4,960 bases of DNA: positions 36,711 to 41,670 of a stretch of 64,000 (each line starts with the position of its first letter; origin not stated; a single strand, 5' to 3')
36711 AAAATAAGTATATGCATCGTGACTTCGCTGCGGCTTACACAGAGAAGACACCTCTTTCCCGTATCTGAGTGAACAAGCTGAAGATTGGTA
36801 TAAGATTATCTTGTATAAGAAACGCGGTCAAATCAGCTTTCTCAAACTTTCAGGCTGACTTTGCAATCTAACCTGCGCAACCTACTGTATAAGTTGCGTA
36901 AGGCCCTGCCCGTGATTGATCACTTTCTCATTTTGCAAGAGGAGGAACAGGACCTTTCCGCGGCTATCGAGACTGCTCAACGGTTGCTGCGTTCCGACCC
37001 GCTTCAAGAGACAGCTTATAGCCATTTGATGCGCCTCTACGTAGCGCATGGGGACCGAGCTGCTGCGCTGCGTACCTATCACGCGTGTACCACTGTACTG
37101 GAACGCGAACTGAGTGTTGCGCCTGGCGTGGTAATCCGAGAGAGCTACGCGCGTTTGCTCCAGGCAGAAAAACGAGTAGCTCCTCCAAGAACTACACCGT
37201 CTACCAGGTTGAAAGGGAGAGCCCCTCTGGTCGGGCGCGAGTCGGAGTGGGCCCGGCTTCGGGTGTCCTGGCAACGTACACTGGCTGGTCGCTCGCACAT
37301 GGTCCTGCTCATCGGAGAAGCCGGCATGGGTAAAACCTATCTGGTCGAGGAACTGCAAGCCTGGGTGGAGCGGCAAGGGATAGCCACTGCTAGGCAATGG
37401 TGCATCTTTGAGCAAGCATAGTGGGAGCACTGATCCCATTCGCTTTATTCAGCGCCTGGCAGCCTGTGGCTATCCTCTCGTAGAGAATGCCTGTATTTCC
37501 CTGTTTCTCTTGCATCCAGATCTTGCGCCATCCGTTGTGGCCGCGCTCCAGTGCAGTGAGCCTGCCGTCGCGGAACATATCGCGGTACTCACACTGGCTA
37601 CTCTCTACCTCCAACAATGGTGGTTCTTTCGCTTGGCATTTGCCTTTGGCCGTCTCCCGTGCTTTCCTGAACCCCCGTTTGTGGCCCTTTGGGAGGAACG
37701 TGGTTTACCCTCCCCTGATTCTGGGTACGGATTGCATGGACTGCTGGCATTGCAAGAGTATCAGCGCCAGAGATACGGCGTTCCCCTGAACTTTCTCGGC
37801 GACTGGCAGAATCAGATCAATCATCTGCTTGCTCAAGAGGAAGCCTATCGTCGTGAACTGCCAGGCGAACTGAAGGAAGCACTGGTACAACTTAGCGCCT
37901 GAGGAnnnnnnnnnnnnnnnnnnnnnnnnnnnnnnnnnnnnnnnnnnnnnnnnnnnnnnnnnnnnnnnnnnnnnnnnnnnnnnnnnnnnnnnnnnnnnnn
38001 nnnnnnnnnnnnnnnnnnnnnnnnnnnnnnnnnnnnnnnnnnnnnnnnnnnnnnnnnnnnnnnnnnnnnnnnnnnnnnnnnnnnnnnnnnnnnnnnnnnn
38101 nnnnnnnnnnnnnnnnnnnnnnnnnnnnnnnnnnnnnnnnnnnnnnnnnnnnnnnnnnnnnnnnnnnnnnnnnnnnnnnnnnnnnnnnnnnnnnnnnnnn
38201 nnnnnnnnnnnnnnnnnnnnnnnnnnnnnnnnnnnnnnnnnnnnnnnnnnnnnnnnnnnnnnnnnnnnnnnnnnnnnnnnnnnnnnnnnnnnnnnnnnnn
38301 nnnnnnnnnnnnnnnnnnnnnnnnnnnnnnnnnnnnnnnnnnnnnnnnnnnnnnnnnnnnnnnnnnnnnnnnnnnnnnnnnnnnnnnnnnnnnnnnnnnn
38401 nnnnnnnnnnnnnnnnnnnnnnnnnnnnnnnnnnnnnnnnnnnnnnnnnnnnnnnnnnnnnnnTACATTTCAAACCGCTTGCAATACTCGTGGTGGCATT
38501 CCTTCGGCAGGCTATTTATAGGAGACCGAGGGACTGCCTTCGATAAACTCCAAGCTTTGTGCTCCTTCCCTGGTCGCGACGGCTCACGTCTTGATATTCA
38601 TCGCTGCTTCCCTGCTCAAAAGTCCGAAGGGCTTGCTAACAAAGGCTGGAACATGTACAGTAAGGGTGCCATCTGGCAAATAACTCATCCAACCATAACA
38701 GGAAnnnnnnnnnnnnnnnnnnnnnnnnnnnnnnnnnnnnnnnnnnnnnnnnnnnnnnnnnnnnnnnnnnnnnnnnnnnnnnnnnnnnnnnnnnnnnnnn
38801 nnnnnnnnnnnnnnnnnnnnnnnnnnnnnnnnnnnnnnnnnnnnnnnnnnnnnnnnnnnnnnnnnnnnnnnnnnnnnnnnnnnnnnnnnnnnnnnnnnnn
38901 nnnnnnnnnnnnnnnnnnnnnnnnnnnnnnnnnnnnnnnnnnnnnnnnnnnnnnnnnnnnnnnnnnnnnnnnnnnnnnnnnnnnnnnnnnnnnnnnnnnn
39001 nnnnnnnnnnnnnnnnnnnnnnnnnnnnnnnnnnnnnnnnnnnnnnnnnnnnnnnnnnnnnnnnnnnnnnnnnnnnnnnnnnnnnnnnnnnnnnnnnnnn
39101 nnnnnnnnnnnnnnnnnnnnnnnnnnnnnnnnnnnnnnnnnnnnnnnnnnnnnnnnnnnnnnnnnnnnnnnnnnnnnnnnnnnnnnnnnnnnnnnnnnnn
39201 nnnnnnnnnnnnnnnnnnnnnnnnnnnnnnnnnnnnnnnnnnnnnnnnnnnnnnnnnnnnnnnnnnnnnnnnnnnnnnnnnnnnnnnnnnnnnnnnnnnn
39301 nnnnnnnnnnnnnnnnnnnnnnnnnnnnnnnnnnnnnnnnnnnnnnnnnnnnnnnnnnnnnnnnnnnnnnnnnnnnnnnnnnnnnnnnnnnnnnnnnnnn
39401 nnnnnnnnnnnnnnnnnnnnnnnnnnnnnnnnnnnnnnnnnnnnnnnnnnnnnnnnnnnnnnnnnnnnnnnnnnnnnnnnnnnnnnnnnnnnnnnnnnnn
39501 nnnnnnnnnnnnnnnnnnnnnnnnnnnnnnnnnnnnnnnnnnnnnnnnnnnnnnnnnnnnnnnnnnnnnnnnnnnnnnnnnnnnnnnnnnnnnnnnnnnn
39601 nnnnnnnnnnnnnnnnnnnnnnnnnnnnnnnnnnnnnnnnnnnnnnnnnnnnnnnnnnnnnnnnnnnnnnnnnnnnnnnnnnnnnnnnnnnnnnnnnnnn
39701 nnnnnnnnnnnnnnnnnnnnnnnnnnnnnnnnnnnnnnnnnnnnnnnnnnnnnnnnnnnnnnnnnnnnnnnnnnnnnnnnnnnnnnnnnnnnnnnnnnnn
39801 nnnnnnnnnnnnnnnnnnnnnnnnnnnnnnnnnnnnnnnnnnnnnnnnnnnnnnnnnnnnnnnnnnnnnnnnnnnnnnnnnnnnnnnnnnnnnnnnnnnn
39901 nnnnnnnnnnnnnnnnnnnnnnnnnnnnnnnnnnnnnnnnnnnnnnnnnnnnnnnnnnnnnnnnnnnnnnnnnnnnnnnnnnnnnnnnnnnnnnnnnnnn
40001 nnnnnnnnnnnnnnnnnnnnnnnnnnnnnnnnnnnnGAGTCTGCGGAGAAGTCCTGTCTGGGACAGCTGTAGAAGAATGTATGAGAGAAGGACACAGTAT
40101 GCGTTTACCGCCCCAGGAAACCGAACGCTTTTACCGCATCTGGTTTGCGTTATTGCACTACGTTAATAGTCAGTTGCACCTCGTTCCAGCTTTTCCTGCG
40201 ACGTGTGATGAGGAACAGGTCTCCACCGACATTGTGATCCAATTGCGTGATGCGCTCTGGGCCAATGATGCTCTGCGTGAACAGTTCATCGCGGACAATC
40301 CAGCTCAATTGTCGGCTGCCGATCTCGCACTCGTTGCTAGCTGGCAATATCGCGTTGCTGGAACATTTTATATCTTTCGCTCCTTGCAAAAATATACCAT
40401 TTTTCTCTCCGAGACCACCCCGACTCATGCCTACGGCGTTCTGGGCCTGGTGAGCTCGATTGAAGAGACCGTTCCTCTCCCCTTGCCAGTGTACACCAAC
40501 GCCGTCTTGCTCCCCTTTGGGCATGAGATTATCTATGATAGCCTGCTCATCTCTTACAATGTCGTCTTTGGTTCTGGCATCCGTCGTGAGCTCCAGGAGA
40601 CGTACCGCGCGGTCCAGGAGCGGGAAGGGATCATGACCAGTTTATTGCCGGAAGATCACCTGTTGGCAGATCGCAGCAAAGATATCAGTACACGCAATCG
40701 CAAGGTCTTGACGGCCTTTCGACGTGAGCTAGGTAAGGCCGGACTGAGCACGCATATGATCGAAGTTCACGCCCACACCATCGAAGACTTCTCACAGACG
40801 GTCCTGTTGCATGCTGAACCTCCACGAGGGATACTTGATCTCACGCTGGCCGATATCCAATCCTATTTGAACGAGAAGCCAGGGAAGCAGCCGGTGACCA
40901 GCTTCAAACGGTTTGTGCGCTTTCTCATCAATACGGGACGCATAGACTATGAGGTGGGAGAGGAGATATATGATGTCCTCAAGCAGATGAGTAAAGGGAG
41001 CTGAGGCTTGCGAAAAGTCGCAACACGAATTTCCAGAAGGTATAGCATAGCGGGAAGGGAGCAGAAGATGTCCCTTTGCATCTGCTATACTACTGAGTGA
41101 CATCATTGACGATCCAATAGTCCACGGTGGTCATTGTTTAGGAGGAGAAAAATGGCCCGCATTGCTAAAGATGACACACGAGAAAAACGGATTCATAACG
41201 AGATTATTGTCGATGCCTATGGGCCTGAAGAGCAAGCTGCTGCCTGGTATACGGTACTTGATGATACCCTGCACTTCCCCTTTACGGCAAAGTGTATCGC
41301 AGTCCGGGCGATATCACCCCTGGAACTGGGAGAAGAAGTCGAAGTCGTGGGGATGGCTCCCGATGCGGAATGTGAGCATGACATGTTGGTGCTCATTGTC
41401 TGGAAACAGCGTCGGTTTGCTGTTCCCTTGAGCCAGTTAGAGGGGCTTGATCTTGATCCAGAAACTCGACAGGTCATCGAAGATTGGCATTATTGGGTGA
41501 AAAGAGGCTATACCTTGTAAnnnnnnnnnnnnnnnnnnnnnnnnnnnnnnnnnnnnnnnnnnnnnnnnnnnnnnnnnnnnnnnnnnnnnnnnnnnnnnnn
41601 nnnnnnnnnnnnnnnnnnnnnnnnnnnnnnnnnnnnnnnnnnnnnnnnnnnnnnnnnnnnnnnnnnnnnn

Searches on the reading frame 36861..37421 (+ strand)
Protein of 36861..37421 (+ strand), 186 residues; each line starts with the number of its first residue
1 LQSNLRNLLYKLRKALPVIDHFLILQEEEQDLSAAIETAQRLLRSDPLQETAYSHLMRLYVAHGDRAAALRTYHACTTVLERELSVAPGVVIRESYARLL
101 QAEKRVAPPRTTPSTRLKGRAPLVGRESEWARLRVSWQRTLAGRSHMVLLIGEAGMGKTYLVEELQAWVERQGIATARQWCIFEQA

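Call 7: search_protein_families(library=pfam, proteins=[window:36861-37421:+], max_evalue=0.01)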
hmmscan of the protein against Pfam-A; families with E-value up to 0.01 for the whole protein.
window:36861-37421:+ (186 aa): 9 families
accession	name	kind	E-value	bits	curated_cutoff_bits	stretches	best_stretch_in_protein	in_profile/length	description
PF03704.23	BTAD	-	4.3e-13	50.3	22.1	1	32-100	78-146/146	Bacterial transcriptional activator domain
PF13191.12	AAA_16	-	1.5e-12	48.8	32.6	1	122-181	1-60/167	AAA ATPase domain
PF13401.12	AAA_22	-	0.00035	21.3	27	1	146-172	6-32/130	AAA domain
PF10923.14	BrxC_BrxD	-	0.0004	19.9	22.2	1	124-177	28-81/414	BREX system ATP-binding protein BrxC/D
PF05729.18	NACHT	-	0.0018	18.6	26.7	1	147-170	2-26/167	NACHT domain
PF20720.3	nSTAND3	-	0.0025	18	27.2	1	144-174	16-46/155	Novel STAND NTPase 3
PF13604.12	AAA_30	-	0.0039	17.4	27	1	138-174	11-47/191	AAA domain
PF13245.12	AAA_19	-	0.0067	17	25.1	0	144-173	10-39/134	AAA domain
PF07728.20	AAA_5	-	0.0085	16.5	22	0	148-171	2-25/139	AAA domain (dynein-related subfamily)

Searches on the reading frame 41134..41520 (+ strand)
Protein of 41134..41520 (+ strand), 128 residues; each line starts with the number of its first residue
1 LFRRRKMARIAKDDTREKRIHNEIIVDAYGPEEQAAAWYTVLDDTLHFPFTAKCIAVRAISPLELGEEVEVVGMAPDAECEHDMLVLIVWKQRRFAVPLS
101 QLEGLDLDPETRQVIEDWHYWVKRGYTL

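Call 7: search_protein_families(library=pfam, proteins=[window:41134-41520:+], max_evalue=0.01)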
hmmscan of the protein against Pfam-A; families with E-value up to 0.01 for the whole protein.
window:41134-41520:+ (128 aa): 1 family
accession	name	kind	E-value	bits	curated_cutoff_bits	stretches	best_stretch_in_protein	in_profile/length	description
PF11535.13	Calci_bind_CcbP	-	4.2e-37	127.3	21.5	1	18-122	1-105/105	Calcium binding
